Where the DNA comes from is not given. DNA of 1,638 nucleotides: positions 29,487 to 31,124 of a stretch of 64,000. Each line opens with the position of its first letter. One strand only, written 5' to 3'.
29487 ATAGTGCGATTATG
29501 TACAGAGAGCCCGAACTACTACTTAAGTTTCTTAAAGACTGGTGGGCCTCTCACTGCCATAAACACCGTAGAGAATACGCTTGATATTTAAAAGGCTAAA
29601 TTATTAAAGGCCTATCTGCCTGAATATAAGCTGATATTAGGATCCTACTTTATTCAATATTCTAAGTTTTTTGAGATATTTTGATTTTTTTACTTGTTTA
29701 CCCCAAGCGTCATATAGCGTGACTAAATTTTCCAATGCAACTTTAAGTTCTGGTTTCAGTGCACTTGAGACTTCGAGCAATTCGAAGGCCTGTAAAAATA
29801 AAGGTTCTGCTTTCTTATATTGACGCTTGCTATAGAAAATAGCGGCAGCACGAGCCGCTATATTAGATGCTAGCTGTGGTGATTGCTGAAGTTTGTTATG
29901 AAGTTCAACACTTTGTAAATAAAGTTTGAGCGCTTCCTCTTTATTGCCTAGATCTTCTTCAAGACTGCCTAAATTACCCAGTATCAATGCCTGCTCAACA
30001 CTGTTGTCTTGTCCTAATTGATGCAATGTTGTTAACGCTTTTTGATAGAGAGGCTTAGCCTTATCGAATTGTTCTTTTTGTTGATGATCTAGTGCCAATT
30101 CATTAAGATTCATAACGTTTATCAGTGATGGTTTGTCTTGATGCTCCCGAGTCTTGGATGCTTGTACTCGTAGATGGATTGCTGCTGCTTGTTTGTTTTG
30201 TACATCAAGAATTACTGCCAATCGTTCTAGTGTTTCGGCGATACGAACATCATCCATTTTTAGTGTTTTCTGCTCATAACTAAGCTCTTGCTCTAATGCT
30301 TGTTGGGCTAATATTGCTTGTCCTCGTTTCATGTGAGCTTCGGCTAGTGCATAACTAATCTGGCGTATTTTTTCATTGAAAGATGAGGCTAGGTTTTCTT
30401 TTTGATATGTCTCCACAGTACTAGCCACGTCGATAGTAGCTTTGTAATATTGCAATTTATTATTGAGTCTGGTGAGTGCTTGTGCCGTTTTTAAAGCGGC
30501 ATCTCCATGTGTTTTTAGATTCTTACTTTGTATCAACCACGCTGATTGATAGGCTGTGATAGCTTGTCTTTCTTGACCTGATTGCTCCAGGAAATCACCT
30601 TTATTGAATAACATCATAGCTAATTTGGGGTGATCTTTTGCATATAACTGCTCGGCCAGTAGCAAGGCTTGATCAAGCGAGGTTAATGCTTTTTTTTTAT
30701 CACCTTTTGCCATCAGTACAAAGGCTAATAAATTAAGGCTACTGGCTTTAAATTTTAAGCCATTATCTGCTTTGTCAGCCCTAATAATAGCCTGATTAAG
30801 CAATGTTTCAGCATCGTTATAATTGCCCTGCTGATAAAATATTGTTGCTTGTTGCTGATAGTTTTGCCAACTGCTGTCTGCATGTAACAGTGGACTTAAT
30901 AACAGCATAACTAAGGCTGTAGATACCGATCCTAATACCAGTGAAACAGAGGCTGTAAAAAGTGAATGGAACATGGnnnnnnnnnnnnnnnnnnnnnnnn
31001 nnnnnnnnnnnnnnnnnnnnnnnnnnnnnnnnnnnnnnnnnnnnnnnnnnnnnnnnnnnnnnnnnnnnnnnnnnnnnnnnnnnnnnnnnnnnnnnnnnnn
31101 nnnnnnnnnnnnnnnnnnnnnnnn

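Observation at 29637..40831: Fur/ECF-controlled Slam (type XI secretion) locus with a non-lipidated TbpB/hemophilin-like cargo and a giant STN receptor, but no heme-utilisation genes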

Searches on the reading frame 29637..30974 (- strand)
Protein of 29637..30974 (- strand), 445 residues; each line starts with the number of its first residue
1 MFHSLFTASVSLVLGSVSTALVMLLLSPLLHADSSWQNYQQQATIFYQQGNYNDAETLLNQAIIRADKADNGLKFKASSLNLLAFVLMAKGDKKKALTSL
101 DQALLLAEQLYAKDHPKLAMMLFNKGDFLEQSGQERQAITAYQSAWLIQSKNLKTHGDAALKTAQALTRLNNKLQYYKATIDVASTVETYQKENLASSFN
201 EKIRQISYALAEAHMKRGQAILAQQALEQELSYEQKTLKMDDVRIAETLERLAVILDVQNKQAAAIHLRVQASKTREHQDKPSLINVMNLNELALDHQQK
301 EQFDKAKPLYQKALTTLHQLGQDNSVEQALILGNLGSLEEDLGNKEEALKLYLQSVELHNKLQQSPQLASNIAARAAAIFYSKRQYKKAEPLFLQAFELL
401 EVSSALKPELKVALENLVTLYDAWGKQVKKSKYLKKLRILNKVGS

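Call 3: search_protein_families(library=pfam, proteins=[window:29637-30974:-], max_evalue=0.01)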
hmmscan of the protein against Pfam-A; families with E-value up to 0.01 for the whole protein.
window:29637-30974:- (445 aa): 14 families
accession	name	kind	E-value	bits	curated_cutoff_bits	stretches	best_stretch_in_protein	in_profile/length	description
PF13424.12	TPR_12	-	3.7e-32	110.8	30.1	2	290-359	6-75/77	Tetratricopeptide repeat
PF07719.23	TPR_2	-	1.6e-17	62.6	27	1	78-108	2-32/34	Tetratricopeptide repeat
PF13374.12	TPR_10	-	3.7e-16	59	27.5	2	77-116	2-41/42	Tetratricopeptide repeat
PF00515.34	TPR_1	-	2e-14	53.1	27.8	0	329-358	1-30/34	Tetratricopeptide repeat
PF13181.12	TPR_8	-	1.8e-11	43.7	25.7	0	331-358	3-30/34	Tetratricopeptide repeat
PF13432.12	TPR_16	-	4.1e-10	40.3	32.7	2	42-104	3-58/65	Tetratricopeptide repeat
PF24885.1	TPR_NPHP3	-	4.8e-07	29.9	100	0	206-282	143-219/239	Nephrocystin-3 TPR domain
PF13176.12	TPR_7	-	1.5e-06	28.3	27.9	0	332-360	2-30/36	Tetratricopeptide repeat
PF13428.12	TPR_14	-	4.1e-06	27.4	23.5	0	39-68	4-33/44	Tetratricopeptide repeat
PF17874.7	TPR_MalT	-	6.9e-05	22.7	45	1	38-109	242-312/336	MalT-like TPR region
PF04212.24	MIT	-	0.0026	18.2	30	0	327-364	2-39/66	MIT (microtubule interacting and transport) domain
PF13414.12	TPR_11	-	0.0028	17.7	26.8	0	45-63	3-21/42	TPR repeat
PF07721.20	TPR_4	-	0.0074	17.2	27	0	208-229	5-26/26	Tetratricopeptide repeat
PF11207.13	DUF2989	-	0.0081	16.5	23.8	1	360-421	129-187/201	Protein of unknown function (DUF2989)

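Call 8: search_protein_families(library=ncbifam, proteins=[window:29637-30974:-], max_evalue=0.001)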
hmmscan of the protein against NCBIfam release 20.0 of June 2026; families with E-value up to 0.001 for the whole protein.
window:29637-30974:- (445 aa): 2 families
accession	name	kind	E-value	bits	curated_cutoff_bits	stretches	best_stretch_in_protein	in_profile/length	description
NF040586.1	FxSxx_TPR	equivalog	1e-08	34.2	300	1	41-268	433-662/830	FxSxx-COOH system tetratricopeptide repeat protein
NF002725.1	PRK02603.1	equivalog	4.2e-07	30.1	143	1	298-416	46-159/173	photosystem I assembly protein Ycf3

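Call 22: find_homologous_proteins(query=window:29637-30974:-, max_evalue=0.00001)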
Query window:29637-30974:- (445 aa): 44 proteins with E <= 0.00001 among 8000 candidates.
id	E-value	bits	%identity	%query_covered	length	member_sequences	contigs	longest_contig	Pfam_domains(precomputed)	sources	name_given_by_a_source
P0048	2.2e-274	927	100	100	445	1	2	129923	PF00515.35,PF13424.13,PF13176.13,PF24885.2,PF13432.13,PF13428.13,PF13181.13,PF07719.24,PF13374.13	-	-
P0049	6.0e-136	472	58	92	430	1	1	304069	PF00515.35,PF13424.13,PF13432.13,PF13181.13,PF07719.24,PF13374.13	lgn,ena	-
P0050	1.2e-122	428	53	95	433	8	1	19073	PF12862.14,PF17874.8,PF00515.35,PF13424.13,PF13181.13,PF07719.24,PF13374.13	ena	-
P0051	4.1e-114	400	52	95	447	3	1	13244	PF00515.35,PF13424.13,PF13176.13,PF24885.2,PF13432.13,PF13428.13,PF13181.13,PF07719.24,PF13374.13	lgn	-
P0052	1.1e-112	395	51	95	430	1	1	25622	PF13431.13,PF00515.35,PF13424.13,PF13176.13,PF24885.2,PF13432.13,PF13428.13,PF13181.13,PF07719.24,PF13374.13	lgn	-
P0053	2.6e-111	391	52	96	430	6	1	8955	PF14559.13,PF00515.35,PF13424.13,PF13176.13,PF24885.2,PF13432.13,PF13428.13,PF13181.13,PF07719.24,PF13374.13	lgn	-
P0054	5.4e-111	390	50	96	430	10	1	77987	PF00515.35,PF13424.13,PF13176.13,PF24885.2,PF13432.13,PF13428.13,PF13181.13,PF07719.24,PF13374.13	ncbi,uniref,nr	ncbi:tetratricopeptide repeat protein [Marinomonas sp. BSi20584]|uniref:tetratricopeptide repeat pro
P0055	1.4e-109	385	51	95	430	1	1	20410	PF13431.13,PF00515.35,PF13424.13,PF13176.13,PF24885.2,PF13432.13,PF13428.13,PF13181.13,PF07719.24,PF13374.13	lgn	-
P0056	2.4e-109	384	50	95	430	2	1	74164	PF00515.35,PF13424.13,PF13176.13,PF24885.2,PF13428.13,PF13181.13,PF07719.24,PF13374.13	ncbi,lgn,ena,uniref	ncbi:tetratricopeptide repeat protein [Marinomonas polaris]|uniref:tetratricopeptide repeat protein 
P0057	6.2e-109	383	51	92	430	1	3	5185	PF00515.35,PF13424.13,PF13176.13,PF24885.2,PF13432.13,PF13428.13,PF13181.13,PF07719.24,PF13374.13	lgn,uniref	uniref:TPR repeat-containing protein n=1 Tax=Marinomonas sp. (strain MWYL1) TaxID=400668 RepID=A6W3C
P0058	8.9e-109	382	51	95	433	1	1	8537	PF00515.35,PF13424.13,PF13176.13,PF24885.2,PF07719.24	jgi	-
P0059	1.4e-108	382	50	95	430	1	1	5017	PF00515.35,PF13424.13,PF13176.13,PF24885.2,PF13428.13,PF13181.13,PF07719.24,PF13374.13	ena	-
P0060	2.9e-108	381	50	95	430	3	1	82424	PF00515.35,PF13424.13,PF13176.13,PF24885.2,PF13428.13,PF07719.24,PF13374.13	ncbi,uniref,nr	ncbi:tetratricopeptide repeat protein [Marinomonas shanghaiensis]|uniref:tetratricopeptide repeat pr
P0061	3.4e-108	380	50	95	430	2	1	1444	PF00515.35,PF13424.13,PF13176.13,PF24885.2,PF13432.13,PF13428.13,PF13181.13,PF07719.24,PF13374.13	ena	-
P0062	5.0e-108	380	50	91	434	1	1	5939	PF00515.35,PF13424.13,PF13176.13,PF24885.2,PF13428.13,PF07719.24,PF13374.13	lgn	-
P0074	7.0e-94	333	45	95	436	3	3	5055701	PF17874.8,PF00515.35,PF13424.13,PF13176.13,PF24885.2,PF07719.24,PF13374.13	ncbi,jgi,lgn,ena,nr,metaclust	ncbi:MAG: hypothetical protein OFPII_22920 [Osedax symbiont Rs1]|nr:MAG: hypothetical protein OFPII_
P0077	6.1e-83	297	43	93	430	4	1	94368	PF17874.8,PF00515.35,PF13424.13,PF13176.13,PF24885.2,PF13432.13,PF13428.13,PF07719.24,PF13374.13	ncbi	-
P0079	2.0e-57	213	46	50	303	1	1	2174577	PF08631.17,PF00515.35,PF23558.2,PF13424.13,PF13181.13,PF07719.24,PF13374.13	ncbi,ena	-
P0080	4.9e-48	182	35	93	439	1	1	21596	PF14559.13,PF17874.8,PF00515.35,PF23558.2,PF13424.13,PF13176.13,PF13428.13,PF13181.13,PF07719.24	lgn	-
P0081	6.7e-47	179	36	90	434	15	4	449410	PF17874.8,PF00515.35,PF13424.13,PF13176.13,PF13428.13,PF13181.13,PF07719.24,PF13374.13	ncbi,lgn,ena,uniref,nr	ncbi:tetratricopeptide repeat protein [Methylophaga thalassica]|uniref:tetratricopeptide repeat prot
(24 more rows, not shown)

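Call 23: find_encoding_contigs(protein=P0074, flank=10000, max_places=1)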
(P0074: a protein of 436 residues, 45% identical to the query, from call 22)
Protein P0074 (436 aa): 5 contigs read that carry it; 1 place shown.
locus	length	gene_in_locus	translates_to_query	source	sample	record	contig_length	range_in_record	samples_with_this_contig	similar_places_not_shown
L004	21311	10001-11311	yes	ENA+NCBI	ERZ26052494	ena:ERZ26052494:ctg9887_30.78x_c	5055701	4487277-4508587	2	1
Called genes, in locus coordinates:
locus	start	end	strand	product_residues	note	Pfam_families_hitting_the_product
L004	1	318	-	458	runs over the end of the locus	PF00206:Lyase_1, PF10415:FumaraseC_C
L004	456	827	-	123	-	-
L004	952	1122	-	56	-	PF07023:DUF1315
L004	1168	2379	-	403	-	PF01180:DHO_dh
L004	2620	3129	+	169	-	PF04542:Sigma70_r2, PF13384:HTH_23 (faint), PF08281:Sigma70_r4_2, PF04545:Sigma70_r4 (weak)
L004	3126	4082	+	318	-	PF16220:DUF4880, PF04773:FecR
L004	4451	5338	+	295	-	PF07660:STN (weak), PF07715:Plug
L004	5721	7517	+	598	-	PF00593:TonB_dep_Rec_b-barrel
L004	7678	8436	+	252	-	PF22828:HphA_N, PF22829:HphA_C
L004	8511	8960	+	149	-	PF24575:TPR_Slam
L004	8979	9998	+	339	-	PF04575:SlipAM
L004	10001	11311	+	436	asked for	PF00515:TPR_1 (faint), PF07719:TPR_2 (faint), PF13176:TPR_7 (faint), PF13374:TPR_10 (faint), PF17874:TPR_MalT (faint), PF24885:TPR_NPHP3 (faint), PF13424:TPR_12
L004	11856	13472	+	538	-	PF03050:DDE_Tnp_IS66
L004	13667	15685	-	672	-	PF12729:4HB_MCP_1, PF00672:HAMP (weak), PF00015:MCPsignal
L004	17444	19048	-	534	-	PF00171:Aldedh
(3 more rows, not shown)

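Call 24: find_encoding_contigs(protein=P0081, flank=10000, max_places=1)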
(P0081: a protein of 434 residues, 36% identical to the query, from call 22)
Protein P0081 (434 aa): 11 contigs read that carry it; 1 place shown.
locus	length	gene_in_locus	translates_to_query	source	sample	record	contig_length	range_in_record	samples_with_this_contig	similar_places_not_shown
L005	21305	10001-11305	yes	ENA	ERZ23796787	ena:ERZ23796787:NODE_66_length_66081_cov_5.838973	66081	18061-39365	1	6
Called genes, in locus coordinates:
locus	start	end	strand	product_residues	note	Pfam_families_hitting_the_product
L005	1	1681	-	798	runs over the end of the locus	PF07715:Plug, PF00593:TonB_dep_Rec_b-barrel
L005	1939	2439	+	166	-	PF07638:Sigma70_ECF (weak), PF04542:Sigma70_r2, PF13384:HTH_23 (faint), PF08281:Sigma70_r4_2, PF04545:Sigma70_r4 (weak), PF22233:PhyR_sigma-like (weak)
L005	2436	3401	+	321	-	PF16220:DUF4880, PF04773:FecR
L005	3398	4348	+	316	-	PF16220:DUF4880, PF04773:FecR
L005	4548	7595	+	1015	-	PF07660:STN (weak), PF07715:Plug, PF00593:TonB_dep_Rec_b-barrel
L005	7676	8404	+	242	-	PF22828:HphA_N, PF01298:TbpB_B_D, PF22829:HphA_C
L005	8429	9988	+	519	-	PF24575:TPR_Slam, PF04575:SlipAM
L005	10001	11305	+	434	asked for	PF07719:TPR_2 (faint), PF13424:TPR_12 (weak), PF13428:TPR_14 (faint), PF17874:TPR_MalT (faint), PF00515:TPR_1 (faint), PF13176:TPR_7 (faint), PF13181:TPR_8 (faint), PF13424:TPR_12, +1 more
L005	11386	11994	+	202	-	PF01126:Heme_oxygenase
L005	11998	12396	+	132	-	PF04304:DUF454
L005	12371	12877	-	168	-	PF04542:Sigma70_r2, PF13384:HTH_23 (faint), PF07638:Sigma70_ECF (weak), PF08281:Sigma70_r4_2, PF04545:Sigma70_r4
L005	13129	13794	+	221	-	PF01243:PNPOx_N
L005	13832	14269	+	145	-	-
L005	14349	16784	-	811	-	PF07715:Plug, PF00593:TonB_dep_Rec_b-barrel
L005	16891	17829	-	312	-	PF16220:DUF4880, PF04773:FecR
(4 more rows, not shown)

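Call 25: find_encoding_contigs(protein=P0056, flank=10000, max_places=1)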
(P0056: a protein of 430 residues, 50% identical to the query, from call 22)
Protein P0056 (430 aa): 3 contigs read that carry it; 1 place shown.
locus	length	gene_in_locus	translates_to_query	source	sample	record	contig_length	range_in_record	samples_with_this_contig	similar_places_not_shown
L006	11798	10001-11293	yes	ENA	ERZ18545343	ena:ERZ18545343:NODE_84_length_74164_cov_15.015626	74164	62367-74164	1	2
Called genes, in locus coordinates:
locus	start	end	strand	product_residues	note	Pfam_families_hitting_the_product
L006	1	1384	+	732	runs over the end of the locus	PF00989:PAS (weak), PF08448:PAS_4 (weak), PF13188:PAS_8 (weak), PF13426:PAS_9 (weak), PF08447:PAS_3, PF00990:GGDEF, PF00563:EAL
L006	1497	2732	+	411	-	PF00860:Xan_ur_permease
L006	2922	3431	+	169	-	PF04542:Sigma70_r2, PF13384:HTH_23 (faint), PF08281:Sigma70_r4_2, PF04545:Sigma70_r4 (weak), PF22233:PhyR_sigma-like (weak)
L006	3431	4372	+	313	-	PF16220:DUF4880, PF04773:FecR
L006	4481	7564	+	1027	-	PF07660:STN, PF07715:Plug, PF00593:TonB_dep_Rec_b-barrel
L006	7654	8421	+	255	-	PF22828:HphA_N, PF22829:HphA_C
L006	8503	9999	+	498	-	PF24575:TPR_Slam, PF04575:SlipAM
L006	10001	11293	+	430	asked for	PF00515:TPR_1 (faint), PF07719:TPR_2 (faint), PF13181:TPR_8 (faint), PF13374:TPR_10 (faint), PF13424:TPR_12 (weak), PF13428:TPR_14 (faint), PF13424:TPR_12 (weak), PF13424:TPR_12, +2 more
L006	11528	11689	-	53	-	-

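Call 42: search_solved_structures(query=window:29637-30974:-, max_evalue=0.001)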
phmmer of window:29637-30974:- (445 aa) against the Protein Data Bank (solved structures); distinct sequences matched with E-value up to 0.001: 21.
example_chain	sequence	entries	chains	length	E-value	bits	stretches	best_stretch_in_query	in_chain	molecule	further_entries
6fv0_A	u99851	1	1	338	3.3e-10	42.9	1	43-278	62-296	Kinesin light chain 1,Torsin-1A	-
6swu_A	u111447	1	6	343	3.3e-10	42.9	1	43-278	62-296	Kinesin light chain 1,Kinesin light chain 1,TPR domain of kinesin light chain 1 in complex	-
6fuz_A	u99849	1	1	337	4e-10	42.6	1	43-278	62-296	Kinesin light chain 1,Kinesin light chain 1,C-Jun-amino-terminal kinase-interacting protei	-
3nf1_A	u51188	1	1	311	7.8e-10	41.7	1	43-276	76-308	Kinesin light chain 1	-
5ojf_A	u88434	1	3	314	2.7e-09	39.9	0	46-124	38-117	Kinesin light chain 2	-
6f9i_A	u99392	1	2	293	2.7e-09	39.9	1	293-433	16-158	Kinesin light chain 2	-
9pmb_C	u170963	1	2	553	3.4e-09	39.6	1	43-278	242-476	Kinesin light chain 1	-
7ai4_A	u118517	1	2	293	3.9e-09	39.4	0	46-124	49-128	Isoform C of Kinesin light chain 1,Isoform C of Kinesin light chain 1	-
5oj8_A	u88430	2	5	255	4.1e-09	39.3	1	43-153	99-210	Kinesin light chain 1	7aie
6ejn_A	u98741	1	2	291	5.6e-09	38.8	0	46-124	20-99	Kinesin light chain 2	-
5fjy_A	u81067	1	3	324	6.1e-09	38.7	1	290-434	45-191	KINESIN LIGHT CHAIN 2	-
3ceq_A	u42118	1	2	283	5.9e-08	35.5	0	75-124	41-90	Kinesin light chain 2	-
3edt_B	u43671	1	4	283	5.9e-08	35.5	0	75-124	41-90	Kinesin light chain 2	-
3zfw_A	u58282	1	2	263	7.1e-08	35.2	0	377-435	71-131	KINESIN LIGHT CHAIN 2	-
4y6c_A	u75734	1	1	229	3.3e-06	29.7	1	39-238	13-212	ANSERINA PUTATIVE KINESIN LIGHT chain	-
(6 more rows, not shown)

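Call 51: predict_structure(alignment_id=A2)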
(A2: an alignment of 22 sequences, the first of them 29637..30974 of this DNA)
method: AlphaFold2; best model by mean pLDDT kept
length: 445 residues; sequences in the alignment: 22
mean_pLDDT: 90.5   pTM: 0.79
mean pLDDT of the five models: 90.5, 89.9, 89.4, 89.0, 88.4
residues with pLDDT >= 90: 349; 70-90: 57; 50-70: 21; < 50: 18
segments of 3 or more residues with pLDDT < 50: 1-9, 26-33
pLDDT, mean of each block of 10 residues (from residue 1): 43 55 49 70 95 97 87 90 97 97 95 92 98 97 97 88 97 98 94 79 96 97 97 93 94 95 95 86 91 97 97 96 94 98 97 96 90 97 97 96 88 97 97 94 71
secondary structure, 60 per line:
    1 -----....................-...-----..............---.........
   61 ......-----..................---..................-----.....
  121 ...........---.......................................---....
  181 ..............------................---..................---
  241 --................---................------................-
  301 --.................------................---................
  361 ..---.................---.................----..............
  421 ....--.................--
elements in order: H6-25 H35-48 H52-66 H72-89 H93-110 H116-131 H135-173 H177-194 H201-216 H220-237 H243-258 H262-277 H284-299 H303-319 H326-341 H345-362 H366-382 H386-402 H407-424 H427-443

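Call 55: fold_search(model_id=the predicted structure, library=pdb)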
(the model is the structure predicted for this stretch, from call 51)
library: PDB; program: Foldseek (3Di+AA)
matches with E <= 10: 1804; with E <= 0.001: 441
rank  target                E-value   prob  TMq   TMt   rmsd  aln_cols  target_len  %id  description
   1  9qhb                  3.8e-10  1.00  0.52  0.80   3.9       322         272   20  Crystal structure of 16-repeat CTPR protein with eliminated coordination sites (released 2025-10-22)
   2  8chy                  5.5e-10  1.00  0.50  0.78   4.2       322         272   21  Crystal structure of an 8-repeat consensus TPR superhelix with Zinc. (released 2024-02-21)
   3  1w3b_A                6.5e-10  1.00  0.46  0.51  10.5       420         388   17  The superhelical TPR domain of O-linked GlcNAc transferase reveals structural similarities to importin alpha. (released 2004-09-09)
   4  8jal_B                7.0e-10  1.00  0.37  0.30  12.3       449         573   15  Structure of CRL2APPBP2 bound with RxxGP degron (dimer) (released 2023-10-18)
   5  4a1s_A                1.2e-09  1.00  0.29  0.37  14.4       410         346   14  Crystallographic structure of the Pins:Insc complex (released 2012-03-28)
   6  6eou                  1.4e-09  1.00  0.63  0.79   4.3       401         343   17  O-GlcNAc transferase TPR domain with the intellectual disability associated mutation L254F (released 2018-05-09)
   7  4a1s_B                1.7e-09  1.00  0.32  0.41  14.3       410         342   14  Crystallographic structure of the Pins:Insc complex (released 2012-03-28)
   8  5a7d_H                2.2e-09  1.00  0.41  0.48  10.4       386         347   13  Tetrameric assembly of LGN with Inscuteable (released 2016-08-03)
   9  4wng_A                3.3e-09  1.00  0.32  0.42  14.4       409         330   15  Crystal structure of the TPR domain of LGN in complex with Frmpd4/Preso1 at 2.1 Angstrom resolution (released 2015-09-16)
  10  4wne_A                4.6e-09  1.00  0.32  0.43  14.0       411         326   16  Crystal structure of the TPR domain of LGN in complex with Frmpd4/Preso1 at 2.0 Angstrom resolution (released 2015-09-16)
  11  7yeh_A                5.0e-09  1.00  0.47  0.23  10.0       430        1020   16  Cryo-EM structure of human OGT-OGA complex (released 2023-07-12)
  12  3sf4_C                5.0e-09  1.00  0.42  0.49  10.0       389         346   16  Crystal structure of the complex between the conserved cell polarity proteins Inscuteable and LGN (released 2011-11-23)
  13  6hc2_C                5.4e-09  1.00  0.37  0.42  12.0       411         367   14  Crystal structure of NuMA/LGN hetero-hexamers (released 2019-05-29)
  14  3sf4_A                6.1e-09  1.00  0.43  0.49   9.7       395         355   16  Crystal structure of the complex between the conserved cell polarity proteins Inscuteable and LGN (released 2011-11-23)
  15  6swu_E                6.6e-09  1.00  0.41  0.59   6.3       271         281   20  Crystal structure of the TPR domain of KLC1 in complex with an engineered high-affinity cargo peptide. (released 2020-09-30)
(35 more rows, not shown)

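Call 75: search_protein_representatives(alignment_id=A2)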
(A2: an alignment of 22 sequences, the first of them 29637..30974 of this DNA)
Query: 22 sequences, 436 profile positions. Proteins with E-value up to 0.001 (for the whole library): 111655; up to 1e-10: 34750; up to 1e-30: 1692. The best 150 are listed.
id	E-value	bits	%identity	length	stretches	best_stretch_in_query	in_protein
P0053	1.1e-200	683.5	-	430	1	1-434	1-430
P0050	3.2e-169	579.9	-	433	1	9-434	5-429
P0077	3.0e-164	563.5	-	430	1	1-434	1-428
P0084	2.3e-156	537.5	-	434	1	9-435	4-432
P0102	5.5e-151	519.8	-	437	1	3-433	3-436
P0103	3.7e-124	431.4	-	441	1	1-434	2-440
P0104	2.8e-115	402.1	-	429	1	1-433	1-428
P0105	2.0e-111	389.4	-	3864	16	85-397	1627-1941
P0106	5.3e-108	378.2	-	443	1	9-435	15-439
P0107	2.1e-106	372.9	-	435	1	8-434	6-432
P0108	1.3e-103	363.6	-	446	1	10-434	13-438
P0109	2.7e-100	352.7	-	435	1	13-434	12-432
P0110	1.2e-97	344.0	-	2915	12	52-385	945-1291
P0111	3.1e-89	316.3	-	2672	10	42-434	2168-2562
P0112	3.5e-88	312.8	-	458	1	8-434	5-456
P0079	1.4e-77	277.9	-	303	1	9-228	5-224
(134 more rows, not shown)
